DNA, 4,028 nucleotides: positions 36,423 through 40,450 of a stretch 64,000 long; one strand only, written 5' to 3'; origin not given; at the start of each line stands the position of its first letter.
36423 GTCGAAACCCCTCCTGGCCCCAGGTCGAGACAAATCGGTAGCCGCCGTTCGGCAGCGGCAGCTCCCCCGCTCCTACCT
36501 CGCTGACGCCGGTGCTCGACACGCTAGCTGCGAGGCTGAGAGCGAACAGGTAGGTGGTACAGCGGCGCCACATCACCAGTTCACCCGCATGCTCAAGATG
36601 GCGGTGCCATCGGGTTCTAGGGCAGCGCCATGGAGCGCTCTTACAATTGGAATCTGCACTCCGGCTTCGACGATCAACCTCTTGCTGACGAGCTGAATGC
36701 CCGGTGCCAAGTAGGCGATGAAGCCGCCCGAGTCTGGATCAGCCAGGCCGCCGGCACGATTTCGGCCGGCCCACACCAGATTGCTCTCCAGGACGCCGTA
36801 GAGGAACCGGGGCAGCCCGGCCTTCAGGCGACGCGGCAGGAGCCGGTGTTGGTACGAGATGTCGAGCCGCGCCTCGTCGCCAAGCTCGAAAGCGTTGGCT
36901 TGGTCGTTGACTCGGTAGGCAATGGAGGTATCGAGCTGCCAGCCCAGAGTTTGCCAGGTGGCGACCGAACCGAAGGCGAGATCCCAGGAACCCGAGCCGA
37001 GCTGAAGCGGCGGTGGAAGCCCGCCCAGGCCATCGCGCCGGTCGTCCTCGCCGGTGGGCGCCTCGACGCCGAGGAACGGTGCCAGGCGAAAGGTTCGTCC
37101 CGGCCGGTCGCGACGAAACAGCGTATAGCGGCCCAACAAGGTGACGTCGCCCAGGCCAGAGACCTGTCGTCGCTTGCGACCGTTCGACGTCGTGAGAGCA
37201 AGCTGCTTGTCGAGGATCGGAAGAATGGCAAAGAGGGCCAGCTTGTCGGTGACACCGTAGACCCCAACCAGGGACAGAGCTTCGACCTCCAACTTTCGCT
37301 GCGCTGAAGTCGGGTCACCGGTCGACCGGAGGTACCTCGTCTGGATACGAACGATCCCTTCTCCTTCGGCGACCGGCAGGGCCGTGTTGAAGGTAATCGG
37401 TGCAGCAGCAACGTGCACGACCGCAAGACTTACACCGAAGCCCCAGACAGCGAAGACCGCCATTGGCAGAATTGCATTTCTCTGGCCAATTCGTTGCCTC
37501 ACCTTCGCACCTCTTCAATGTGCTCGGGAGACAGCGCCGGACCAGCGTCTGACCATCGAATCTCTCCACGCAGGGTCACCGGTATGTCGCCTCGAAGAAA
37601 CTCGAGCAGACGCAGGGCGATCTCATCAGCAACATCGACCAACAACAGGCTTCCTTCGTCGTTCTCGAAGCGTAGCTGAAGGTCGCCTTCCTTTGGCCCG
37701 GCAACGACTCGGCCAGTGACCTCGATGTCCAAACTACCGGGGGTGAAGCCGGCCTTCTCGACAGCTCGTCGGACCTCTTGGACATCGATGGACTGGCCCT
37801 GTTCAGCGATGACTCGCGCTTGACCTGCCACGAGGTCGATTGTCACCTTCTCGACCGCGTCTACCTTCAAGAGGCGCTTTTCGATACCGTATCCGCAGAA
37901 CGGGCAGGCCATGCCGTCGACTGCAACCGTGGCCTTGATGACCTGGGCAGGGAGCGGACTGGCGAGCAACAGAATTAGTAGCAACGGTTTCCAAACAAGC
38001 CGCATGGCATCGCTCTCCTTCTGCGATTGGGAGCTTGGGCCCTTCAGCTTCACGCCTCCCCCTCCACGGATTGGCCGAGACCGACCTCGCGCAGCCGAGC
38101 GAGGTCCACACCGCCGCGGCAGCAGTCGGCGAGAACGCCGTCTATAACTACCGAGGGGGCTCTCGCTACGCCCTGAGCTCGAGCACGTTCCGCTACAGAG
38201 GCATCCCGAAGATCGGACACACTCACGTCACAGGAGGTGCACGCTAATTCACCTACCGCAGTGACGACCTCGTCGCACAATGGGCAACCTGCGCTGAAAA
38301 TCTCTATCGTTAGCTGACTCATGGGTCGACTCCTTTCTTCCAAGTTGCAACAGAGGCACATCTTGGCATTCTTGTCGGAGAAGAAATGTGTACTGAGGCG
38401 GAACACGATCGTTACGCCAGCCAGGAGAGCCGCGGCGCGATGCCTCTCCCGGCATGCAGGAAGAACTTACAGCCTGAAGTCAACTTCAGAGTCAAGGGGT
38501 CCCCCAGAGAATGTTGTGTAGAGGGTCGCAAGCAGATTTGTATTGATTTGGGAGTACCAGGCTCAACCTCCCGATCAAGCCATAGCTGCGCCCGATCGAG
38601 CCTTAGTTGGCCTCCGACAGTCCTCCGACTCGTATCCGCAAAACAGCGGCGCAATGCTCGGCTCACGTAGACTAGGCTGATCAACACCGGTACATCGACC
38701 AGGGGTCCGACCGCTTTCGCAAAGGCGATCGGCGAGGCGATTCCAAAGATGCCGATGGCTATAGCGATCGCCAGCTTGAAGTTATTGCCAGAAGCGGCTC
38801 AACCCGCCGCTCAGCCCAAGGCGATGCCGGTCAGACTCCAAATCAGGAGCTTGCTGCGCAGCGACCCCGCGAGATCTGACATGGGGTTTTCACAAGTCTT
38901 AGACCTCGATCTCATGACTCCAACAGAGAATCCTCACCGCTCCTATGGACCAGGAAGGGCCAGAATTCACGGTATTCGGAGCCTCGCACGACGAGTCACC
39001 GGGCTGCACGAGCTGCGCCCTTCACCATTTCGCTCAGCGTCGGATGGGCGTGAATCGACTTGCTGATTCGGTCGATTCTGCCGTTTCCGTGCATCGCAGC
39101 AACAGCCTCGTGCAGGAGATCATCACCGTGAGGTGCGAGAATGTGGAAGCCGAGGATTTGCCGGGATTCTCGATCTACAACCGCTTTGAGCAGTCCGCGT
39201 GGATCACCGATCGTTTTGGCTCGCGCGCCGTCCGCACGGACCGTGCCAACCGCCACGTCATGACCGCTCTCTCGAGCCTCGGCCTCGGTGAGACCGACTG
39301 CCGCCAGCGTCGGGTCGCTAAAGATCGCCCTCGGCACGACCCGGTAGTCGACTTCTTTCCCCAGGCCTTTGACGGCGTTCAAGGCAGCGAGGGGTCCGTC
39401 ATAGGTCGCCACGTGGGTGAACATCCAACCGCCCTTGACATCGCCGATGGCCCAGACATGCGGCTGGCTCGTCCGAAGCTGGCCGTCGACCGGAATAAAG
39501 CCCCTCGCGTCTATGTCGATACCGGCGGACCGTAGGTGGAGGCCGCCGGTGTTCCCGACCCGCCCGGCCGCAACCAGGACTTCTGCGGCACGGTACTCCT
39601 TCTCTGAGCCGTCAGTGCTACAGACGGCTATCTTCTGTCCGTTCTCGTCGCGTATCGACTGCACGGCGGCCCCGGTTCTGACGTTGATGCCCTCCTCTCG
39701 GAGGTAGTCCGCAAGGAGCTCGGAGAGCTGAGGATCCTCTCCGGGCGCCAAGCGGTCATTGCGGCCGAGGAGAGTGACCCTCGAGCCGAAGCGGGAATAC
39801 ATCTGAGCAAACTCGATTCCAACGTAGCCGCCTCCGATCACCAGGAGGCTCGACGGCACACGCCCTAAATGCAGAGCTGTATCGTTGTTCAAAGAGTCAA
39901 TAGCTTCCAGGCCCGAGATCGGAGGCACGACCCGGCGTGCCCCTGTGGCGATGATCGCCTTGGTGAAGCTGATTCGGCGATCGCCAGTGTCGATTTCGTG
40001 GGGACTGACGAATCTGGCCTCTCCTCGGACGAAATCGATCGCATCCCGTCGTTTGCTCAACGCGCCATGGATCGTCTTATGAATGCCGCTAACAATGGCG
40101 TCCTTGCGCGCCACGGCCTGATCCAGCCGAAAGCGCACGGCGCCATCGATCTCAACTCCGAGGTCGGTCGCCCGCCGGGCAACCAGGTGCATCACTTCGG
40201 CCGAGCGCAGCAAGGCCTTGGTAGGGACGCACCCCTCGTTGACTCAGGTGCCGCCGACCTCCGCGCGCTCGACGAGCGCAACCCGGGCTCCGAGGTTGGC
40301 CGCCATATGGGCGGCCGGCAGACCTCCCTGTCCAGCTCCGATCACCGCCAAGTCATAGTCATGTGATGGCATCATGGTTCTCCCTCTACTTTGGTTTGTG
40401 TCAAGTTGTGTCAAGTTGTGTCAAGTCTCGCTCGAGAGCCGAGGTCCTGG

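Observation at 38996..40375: In-frame TGA exactly at the first redox-active Cys of a flavoprotein disulfide reductase: candidate selenoprotein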

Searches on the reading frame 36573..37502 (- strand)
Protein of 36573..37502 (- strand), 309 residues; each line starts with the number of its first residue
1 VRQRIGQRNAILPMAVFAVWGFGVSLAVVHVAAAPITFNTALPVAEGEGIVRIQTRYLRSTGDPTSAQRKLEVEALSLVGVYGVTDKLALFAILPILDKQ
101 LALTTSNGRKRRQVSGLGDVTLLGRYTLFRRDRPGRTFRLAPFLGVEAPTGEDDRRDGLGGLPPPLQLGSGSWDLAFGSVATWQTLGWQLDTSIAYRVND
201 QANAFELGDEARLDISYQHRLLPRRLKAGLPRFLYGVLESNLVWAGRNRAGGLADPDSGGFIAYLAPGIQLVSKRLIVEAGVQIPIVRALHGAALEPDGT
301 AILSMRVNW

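Call 17: search_protein_families(library=ncbifam, proteins=[window:36573-37502:-], max_evalue=0.001)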
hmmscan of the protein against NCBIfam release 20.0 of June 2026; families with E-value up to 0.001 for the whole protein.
window:36573-37502:- (309 aa): 0 families

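Call 64: search_protein_families(library=pfam, proteins=[window:36573-37502:-], max_evalue=0.01)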
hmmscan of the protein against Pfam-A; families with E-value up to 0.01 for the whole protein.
window:36573-37502:- (309 aa): 1 family
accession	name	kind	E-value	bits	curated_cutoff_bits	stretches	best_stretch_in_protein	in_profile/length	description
PF13557.12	Phenol_MetA_deg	-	3.3e-12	47.4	22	1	68-238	15-185/242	Putative MetA-pathway of phenol degradation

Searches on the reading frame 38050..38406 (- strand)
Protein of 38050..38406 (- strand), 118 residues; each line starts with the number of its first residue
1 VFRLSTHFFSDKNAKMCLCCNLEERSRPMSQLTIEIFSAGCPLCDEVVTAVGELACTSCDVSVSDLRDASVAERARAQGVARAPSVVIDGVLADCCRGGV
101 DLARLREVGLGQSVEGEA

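Call 17: search_protein_families(library=ncbifam, proteins=[window:38050-38406:-], max_evalue=0.001)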
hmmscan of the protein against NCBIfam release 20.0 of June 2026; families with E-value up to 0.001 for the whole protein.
window:38050-38406:- (118 aa): 0 families

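Call 63: search_protein_families(library=ncbifam, proteins=[window:38050-38406:-], max_evalue=0.01)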
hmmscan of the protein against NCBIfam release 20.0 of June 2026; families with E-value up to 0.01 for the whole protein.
window:38050-38406:- (118 aa): 1 family
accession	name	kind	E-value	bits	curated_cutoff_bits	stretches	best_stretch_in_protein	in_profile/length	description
TIGR00412.2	redox_disulf_2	subfamily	0.0016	18.8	62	1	34-92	2-58/75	MTH895/ArsE family thioredoxin-like protein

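Call 64: search_protein_families(library=pfam, proteins=[window:38050-38406:-], max_evalue=0.01)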
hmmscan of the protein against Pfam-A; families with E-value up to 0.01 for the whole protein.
window:38050-38406:- (118 aa): 1 family
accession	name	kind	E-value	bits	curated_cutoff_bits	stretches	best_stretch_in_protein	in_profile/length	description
PF13192.12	Thioredoxin_3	-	1.5e-05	25.4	24.8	1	33-92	2-59/76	Thioredoxin domain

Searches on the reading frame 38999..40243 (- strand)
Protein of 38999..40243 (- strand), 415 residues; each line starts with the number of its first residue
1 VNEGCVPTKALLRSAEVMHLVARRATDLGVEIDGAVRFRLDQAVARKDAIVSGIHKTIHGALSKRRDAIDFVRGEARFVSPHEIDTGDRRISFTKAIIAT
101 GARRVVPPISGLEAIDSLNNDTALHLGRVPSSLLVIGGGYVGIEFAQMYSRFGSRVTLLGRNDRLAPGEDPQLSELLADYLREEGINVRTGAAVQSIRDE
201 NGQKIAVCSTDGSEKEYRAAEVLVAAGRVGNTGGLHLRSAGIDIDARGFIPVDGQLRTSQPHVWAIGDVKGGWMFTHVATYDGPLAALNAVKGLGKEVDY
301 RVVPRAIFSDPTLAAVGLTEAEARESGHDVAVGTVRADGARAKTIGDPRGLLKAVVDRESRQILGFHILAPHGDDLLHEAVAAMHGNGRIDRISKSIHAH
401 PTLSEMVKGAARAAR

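Call 75: search_protein_representatives(protein=window:38999-40243:-)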
Query: 415 residues. Proteins with E-value up to 0.001 (for the whole library): 41575; up to 1e-10: 19752; up to 1e-30: 5535. The best 150 are listed.
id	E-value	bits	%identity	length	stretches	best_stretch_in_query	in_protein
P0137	1.1e-152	525.3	63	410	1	6-415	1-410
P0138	6.2e-148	509.6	73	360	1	27-351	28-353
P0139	8.1e-102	357.8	58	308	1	118-414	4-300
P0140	6.2e-97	341.7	65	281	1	64-303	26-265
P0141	3.9e-94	332.5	45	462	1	2-412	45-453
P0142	8.7e-92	324.7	44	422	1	2-413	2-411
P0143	2.3e-86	306.9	45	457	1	4-413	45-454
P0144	1.6e-85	304.1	77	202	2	275-415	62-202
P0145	2.0e-83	297.2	41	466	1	2-409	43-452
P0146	3.1e-83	296.6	39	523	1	2-413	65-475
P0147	3.4e-83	296.5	38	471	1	2-412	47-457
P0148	5.8e-83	295.7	38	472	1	1-412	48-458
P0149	1.8e-82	294.1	41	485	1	2-411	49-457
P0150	1.7e-81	290.9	41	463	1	1-414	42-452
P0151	2.4e-81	290.4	40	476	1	1-412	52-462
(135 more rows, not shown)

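Call 77: find_encoding_contigs(protein=P0142, flank=6000, max_places=3)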
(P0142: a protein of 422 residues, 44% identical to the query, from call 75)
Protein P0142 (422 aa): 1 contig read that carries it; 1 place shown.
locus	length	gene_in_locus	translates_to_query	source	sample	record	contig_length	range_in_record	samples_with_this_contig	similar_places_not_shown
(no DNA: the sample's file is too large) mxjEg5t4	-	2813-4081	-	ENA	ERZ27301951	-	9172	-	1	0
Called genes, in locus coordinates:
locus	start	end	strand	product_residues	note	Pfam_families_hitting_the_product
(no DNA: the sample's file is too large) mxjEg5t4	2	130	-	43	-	?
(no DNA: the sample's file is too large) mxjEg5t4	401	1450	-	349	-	PF07731:Cu-oxidase_2 (weak), PF07732:Cu-oxidase_3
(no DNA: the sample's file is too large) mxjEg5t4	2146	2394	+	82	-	-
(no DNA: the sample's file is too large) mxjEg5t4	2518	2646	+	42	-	-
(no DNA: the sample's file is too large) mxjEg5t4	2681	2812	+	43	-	PF07992:Pyr_redox_2 (weak), PF00890:FAD_binding_2 (weak), PF01266:DAO, PF12831:FAD_oxidored (weak), PF13450:NAD_binding_8 (weak)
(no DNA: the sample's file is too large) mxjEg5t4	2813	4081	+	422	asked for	PF07992:Pyr_redox_2, PF03486:HI0933_like (faint), PF13738:Pyr_redox_3, PF00070:Pyr_redox, PF02852:Pyr_redox_dim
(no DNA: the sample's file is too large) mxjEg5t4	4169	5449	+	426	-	PF00990:GGDEF, PF00563:EAL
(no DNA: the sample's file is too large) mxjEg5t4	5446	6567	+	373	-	PF00989:PAS, PF08448:PAS_4, PF13426:PAS_9, PF00512:HisKA, PF02518:HATPase_c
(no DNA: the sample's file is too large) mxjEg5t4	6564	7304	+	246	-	PF00072:Response_reg, PF00486:Trans_reg_C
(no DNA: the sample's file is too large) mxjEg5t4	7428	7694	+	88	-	-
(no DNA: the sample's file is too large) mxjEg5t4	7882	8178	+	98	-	PF00936:BMC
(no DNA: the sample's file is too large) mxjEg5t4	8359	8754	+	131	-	-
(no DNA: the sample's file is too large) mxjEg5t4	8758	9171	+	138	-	?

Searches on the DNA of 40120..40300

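Call 90: search_rna_families(source=window, start=40120, end=40300, threshold=evalue, max_evalue=10)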
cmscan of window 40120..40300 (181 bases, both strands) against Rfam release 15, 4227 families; matches with E-value up to 10: 2.
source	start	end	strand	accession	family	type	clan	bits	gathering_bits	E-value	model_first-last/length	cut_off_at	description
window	40181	40260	-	RF02940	COG3860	Cis-reg;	-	14.8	42.5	0.26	1-54/54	no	COG3860 RNA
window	40195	40300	+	RF02267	Vax2os1_2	Gene; lncRNA;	-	2.6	55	5.8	1-131/466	3'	Vax2os1 conserved region 2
